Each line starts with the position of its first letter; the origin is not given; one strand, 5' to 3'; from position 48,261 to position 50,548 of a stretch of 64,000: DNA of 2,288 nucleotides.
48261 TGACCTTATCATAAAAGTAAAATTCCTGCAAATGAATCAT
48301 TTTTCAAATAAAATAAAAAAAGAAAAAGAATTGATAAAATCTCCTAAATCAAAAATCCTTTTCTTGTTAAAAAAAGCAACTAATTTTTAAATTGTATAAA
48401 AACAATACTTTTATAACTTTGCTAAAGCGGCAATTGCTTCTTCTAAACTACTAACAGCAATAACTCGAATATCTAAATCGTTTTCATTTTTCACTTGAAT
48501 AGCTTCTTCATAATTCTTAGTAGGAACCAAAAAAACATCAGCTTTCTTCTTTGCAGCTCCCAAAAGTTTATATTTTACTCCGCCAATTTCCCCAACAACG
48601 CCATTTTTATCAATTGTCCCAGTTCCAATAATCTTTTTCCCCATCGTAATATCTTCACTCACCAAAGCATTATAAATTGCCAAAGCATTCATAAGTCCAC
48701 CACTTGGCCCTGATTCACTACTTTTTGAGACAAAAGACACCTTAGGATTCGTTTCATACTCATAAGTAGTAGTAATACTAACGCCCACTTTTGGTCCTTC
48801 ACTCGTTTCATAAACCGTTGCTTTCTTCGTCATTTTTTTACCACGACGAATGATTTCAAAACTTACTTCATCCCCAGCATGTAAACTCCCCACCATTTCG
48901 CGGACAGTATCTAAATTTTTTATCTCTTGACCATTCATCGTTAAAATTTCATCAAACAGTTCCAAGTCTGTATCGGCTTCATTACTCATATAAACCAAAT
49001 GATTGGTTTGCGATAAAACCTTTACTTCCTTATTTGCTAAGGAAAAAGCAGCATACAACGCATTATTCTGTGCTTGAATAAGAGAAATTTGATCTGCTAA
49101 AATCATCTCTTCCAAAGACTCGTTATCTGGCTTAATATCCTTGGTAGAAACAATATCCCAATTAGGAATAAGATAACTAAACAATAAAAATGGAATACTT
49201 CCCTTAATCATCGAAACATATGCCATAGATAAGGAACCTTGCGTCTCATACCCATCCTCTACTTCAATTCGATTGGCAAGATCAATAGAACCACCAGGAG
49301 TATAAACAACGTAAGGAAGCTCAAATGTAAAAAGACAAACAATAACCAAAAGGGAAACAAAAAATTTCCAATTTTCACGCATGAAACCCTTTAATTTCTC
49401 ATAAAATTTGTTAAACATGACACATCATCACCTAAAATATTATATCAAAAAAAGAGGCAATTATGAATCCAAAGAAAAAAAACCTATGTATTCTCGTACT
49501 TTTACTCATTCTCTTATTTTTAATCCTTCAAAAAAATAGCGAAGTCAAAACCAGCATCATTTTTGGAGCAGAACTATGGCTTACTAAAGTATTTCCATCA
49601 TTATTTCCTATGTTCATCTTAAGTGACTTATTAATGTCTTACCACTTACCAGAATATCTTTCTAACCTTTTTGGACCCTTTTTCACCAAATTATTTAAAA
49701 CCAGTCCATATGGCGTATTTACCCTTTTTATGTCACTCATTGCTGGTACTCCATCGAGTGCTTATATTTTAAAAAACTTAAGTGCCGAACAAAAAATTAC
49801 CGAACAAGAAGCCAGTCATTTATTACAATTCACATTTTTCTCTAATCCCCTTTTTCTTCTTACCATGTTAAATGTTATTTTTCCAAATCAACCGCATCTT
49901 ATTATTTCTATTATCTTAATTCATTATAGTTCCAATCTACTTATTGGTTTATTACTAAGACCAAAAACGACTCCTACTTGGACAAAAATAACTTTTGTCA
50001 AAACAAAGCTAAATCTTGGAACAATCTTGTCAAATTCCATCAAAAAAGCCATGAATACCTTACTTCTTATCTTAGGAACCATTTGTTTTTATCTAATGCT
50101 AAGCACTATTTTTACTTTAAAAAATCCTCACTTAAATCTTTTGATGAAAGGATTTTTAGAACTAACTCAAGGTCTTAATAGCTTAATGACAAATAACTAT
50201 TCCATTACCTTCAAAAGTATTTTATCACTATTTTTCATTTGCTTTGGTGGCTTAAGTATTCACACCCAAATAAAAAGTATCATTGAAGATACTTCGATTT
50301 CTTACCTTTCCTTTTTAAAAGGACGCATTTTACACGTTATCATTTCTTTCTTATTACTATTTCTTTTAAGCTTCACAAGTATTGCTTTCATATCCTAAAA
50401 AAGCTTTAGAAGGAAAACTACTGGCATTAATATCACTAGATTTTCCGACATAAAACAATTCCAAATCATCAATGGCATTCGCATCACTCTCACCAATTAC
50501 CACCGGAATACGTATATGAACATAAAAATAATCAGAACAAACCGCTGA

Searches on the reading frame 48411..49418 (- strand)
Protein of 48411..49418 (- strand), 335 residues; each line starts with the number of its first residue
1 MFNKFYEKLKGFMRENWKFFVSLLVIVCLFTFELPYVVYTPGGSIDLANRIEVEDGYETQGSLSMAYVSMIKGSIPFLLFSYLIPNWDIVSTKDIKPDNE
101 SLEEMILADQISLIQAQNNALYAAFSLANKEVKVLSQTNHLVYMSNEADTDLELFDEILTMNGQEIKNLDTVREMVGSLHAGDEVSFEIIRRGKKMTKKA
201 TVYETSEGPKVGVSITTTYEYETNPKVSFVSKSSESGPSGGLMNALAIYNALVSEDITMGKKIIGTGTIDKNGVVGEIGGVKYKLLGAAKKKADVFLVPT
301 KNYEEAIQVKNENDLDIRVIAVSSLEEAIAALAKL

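Call 54: search_protein_families(library=pfam, proteins=[window:48411-49418:-], max_evalue=0.0001)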
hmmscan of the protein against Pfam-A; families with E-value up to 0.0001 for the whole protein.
window:48411-49418:- (335 aa): 2 families
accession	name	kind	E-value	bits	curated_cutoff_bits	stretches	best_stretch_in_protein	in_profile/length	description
PF05362.19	Lon_C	-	1.5e-09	38.2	21.1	1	236-330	108-200/205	Lon protease (S16) C-terminal proteolytic domain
PF13180.12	PDZ_2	-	1.7e-06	28.7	27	1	148-197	26-75/80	PDZ domain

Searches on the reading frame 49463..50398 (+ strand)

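Call 54: search_protein_families(library=pfam, proteins=[window:49463-50398:+], max_evalue=0.0001)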
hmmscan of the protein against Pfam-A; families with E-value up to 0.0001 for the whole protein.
window:49463-50398:+ (311 aa): 1 family
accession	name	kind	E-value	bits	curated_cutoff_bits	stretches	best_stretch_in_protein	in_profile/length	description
PF07670.19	Gate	-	2.3e-07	31.6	29.6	1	41-131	2-91/104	Nucleoside recognition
